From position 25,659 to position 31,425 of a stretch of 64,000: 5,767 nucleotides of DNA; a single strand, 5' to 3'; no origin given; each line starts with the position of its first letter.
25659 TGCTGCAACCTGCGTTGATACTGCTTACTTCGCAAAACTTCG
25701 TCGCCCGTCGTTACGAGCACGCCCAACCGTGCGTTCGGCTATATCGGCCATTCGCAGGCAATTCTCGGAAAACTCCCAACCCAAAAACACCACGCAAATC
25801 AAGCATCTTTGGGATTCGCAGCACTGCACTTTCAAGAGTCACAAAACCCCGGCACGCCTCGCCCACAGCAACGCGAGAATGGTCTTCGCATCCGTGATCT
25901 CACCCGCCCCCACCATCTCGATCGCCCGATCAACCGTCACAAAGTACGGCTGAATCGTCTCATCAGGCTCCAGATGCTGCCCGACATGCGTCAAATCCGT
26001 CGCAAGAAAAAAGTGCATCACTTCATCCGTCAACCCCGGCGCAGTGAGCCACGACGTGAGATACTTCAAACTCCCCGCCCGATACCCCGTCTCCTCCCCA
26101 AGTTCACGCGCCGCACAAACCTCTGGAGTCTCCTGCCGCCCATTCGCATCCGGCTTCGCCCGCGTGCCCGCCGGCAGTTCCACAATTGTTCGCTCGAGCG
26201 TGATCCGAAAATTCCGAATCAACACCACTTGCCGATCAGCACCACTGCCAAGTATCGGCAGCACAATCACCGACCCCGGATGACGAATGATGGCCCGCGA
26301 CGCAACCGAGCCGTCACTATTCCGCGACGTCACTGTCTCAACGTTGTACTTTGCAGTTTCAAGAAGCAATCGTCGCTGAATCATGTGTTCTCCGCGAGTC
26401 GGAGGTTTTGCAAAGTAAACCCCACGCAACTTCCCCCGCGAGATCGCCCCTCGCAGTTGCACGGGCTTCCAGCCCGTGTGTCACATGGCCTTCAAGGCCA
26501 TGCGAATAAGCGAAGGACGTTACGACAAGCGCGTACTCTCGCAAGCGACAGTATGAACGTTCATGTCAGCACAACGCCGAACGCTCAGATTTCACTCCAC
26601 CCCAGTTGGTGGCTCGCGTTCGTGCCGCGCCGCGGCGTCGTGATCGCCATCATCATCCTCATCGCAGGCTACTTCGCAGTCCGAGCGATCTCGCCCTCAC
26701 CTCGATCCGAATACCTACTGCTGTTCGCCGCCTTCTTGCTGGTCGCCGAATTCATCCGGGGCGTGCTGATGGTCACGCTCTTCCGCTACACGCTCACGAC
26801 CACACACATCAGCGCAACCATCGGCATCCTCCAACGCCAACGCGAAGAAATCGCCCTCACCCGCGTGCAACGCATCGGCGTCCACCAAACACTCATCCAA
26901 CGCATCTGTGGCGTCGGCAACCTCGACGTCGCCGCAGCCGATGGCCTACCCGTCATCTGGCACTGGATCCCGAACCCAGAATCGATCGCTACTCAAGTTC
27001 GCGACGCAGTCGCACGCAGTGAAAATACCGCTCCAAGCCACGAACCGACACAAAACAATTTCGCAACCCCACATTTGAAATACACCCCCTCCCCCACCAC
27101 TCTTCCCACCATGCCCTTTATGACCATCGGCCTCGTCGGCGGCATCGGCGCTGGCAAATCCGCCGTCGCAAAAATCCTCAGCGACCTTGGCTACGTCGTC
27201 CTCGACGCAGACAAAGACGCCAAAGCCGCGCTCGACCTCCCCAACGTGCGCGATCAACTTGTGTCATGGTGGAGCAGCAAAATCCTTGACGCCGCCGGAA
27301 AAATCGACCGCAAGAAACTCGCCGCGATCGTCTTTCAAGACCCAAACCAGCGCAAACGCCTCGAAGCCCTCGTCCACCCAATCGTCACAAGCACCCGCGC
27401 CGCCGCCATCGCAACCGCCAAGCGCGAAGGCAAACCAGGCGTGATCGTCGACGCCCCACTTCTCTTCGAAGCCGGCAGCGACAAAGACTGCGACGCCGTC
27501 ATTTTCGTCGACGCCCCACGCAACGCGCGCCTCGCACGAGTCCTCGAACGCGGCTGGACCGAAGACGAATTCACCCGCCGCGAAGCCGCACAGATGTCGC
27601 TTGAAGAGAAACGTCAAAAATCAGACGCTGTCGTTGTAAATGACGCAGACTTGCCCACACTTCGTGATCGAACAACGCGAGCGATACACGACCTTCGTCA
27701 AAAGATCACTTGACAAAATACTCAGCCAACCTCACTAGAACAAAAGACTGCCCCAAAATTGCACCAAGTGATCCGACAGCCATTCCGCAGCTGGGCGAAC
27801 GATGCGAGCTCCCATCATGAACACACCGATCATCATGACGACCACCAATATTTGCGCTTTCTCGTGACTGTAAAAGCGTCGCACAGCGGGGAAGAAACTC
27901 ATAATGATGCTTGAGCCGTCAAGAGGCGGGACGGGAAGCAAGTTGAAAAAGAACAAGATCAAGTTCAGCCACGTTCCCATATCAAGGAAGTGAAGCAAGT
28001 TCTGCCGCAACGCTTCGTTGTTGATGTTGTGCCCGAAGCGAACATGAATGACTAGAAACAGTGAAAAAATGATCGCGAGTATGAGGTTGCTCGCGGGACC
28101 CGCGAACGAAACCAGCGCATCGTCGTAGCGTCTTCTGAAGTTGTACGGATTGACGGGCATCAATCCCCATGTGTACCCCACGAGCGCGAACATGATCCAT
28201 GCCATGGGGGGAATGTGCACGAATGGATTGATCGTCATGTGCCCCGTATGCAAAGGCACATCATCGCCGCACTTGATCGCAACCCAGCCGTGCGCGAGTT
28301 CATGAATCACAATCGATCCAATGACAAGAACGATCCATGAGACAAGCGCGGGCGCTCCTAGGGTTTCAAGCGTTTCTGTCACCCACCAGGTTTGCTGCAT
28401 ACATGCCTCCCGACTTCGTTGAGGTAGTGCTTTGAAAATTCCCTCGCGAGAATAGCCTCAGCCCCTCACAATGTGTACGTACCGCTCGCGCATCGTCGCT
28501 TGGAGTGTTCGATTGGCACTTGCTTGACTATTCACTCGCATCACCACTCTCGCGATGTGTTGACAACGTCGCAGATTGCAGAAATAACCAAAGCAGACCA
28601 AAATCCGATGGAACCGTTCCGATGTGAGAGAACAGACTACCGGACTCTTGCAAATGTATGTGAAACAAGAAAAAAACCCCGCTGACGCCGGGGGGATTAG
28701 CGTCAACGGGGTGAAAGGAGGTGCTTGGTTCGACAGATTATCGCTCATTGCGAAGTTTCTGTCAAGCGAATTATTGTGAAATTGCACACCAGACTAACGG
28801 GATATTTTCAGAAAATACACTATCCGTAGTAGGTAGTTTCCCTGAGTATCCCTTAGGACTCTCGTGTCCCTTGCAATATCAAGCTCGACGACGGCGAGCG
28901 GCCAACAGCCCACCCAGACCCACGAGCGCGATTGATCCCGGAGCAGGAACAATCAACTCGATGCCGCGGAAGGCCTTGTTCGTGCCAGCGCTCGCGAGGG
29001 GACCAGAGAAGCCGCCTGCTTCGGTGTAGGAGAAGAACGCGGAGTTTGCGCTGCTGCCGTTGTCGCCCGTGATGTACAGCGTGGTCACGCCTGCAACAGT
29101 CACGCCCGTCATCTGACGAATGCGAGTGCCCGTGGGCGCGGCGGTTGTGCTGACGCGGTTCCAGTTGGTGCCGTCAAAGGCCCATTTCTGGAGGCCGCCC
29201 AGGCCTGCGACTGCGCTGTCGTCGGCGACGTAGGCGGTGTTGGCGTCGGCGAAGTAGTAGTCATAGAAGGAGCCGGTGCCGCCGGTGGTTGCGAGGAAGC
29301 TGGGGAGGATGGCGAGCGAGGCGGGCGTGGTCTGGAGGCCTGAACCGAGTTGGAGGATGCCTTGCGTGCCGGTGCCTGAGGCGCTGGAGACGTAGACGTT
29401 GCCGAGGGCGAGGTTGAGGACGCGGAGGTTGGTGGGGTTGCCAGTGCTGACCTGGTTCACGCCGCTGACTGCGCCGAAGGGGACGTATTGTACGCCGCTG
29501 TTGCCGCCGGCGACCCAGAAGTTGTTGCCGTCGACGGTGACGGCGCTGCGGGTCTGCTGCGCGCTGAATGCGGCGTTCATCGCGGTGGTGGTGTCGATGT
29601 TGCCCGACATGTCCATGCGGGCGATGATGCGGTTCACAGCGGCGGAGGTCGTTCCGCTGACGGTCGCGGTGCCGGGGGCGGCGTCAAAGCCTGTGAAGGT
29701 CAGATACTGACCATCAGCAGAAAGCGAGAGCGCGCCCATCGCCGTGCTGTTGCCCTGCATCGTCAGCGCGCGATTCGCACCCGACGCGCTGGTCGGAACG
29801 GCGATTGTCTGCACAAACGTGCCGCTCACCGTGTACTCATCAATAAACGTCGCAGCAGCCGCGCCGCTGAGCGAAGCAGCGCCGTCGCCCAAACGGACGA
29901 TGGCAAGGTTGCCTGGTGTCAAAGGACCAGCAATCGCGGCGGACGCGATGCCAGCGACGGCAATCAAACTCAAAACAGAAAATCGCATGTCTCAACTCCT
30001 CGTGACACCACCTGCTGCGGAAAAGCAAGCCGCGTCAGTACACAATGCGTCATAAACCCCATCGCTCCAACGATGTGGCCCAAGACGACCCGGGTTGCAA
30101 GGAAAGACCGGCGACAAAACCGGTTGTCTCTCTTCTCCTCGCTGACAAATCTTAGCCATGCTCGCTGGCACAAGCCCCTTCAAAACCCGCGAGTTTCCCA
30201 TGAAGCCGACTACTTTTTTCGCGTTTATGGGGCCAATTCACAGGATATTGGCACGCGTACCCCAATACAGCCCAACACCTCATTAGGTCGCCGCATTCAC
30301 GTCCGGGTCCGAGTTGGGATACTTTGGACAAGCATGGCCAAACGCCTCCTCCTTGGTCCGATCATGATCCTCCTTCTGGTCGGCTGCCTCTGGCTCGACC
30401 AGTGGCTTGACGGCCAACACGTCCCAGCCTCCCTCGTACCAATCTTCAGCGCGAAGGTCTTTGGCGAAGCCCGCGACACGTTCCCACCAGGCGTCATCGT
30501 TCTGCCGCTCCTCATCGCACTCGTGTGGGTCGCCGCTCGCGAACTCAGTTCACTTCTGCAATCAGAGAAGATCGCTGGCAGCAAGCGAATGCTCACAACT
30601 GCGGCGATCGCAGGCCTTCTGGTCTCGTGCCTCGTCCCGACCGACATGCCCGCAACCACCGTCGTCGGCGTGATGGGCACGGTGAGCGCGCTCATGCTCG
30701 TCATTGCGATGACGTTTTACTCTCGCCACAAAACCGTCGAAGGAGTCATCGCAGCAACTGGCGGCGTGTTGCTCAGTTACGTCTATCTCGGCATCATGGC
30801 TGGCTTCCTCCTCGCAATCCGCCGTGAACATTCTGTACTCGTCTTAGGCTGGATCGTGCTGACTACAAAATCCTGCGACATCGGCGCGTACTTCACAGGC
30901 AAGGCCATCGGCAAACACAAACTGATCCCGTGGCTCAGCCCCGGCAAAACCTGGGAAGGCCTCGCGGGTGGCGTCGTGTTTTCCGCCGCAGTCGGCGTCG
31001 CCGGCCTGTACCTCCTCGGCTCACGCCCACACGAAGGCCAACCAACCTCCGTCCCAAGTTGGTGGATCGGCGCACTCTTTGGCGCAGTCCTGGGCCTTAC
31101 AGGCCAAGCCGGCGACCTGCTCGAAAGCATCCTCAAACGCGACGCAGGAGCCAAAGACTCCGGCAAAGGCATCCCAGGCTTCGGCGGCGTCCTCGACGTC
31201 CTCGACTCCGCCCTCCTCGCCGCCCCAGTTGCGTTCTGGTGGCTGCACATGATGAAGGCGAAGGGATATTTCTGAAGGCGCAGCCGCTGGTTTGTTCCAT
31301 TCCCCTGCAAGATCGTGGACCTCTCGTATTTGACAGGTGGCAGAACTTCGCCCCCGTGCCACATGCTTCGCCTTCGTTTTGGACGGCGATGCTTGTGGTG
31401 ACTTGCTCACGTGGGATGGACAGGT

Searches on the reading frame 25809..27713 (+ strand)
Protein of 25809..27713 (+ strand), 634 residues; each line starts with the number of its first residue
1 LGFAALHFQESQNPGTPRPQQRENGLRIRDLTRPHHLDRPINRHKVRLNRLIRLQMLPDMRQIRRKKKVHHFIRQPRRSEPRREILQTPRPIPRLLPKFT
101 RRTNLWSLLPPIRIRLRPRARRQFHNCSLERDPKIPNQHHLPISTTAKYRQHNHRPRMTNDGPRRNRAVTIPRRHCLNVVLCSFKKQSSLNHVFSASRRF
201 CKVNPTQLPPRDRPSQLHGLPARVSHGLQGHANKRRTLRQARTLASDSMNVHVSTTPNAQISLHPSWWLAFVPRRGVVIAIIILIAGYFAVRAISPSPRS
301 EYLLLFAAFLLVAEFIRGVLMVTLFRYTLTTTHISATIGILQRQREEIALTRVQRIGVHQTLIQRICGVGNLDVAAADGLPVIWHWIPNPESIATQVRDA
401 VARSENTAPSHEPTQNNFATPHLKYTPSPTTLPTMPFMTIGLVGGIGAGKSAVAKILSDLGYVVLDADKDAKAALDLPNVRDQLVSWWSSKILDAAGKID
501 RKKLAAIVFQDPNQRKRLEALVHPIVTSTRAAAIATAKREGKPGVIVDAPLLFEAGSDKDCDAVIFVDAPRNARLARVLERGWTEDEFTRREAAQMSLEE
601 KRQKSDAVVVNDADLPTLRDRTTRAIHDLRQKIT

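Call 35: search_protein_families(library=pfam, proteins=[window:25809-27713:+], max_evalue=0.00001)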
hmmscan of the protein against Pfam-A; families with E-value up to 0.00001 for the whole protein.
window:25809-27713:+ (634 aa): 2 families
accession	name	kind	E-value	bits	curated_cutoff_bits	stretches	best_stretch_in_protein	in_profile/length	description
PF01121.26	CoaE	-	2.1e-43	148.5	27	1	438-615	1-178/180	Dephospho-CoA kinase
PF03703.20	bPH_2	-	1.4e-11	44.9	22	1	325-390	4-71/78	Bacterial PH domain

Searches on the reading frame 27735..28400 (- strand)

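Call 35: search_protein_families(library=pfam, proteins=[window:27735-28400:-], max_evalue=0.00001)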
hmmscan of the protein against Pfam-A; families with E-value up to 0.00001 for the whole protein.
window:27735-28400:- (221 aa): 1 family
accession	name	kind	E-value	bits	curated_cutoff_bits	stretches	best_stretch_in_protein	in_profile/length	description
PF02163.28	Peptidase_M50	-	5.3e-21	75.4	27.2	2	128-194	152-218/221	Peptidase family M50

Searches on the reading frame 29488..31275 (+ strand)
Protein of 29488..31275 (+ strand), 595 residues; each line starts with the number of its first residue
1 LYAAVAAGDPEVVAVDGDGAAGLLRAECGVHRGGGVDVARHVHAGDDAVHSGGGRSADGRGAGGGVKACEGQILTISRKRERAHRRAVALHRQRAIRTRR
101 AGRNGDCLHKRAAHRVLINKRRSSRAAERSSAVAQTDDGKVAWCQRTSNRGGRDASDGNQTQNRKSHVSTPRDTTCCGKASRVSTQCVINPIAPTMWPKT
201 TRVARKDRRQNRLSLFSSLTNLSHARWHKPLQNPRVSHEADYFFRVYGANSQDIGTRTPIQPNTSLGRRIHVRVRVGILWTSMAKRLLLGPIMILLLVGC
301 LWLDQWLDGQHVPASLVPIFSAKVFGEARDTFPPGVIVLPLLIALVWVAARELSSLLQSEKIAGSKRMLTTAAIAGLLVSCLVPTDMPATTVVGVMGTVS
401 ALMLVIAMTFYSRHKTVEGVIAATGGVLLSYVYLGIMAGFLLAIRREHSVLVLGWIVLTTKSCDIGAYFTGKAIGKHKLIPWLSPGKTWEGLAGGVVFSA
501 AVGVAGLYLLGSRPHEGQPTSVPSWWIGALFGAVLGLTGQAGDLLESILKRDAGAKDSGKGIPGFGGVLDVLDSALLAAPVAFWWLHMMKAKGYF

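Call 36: search_protein_families(library=pfam, proteins=[window:29488-31275:+], max_evalue=0.00001)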
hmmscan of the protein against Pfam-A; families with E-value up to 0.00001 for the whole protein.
window:29488-31275:+ (595 aa): 1 family
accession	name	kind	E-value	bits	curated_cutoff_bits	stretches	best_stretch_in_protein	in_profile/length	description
PF01148.25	CTP_transf_1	-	1.5e-49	169.7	24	1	336-587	23-262/264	Cytidylyltransferase family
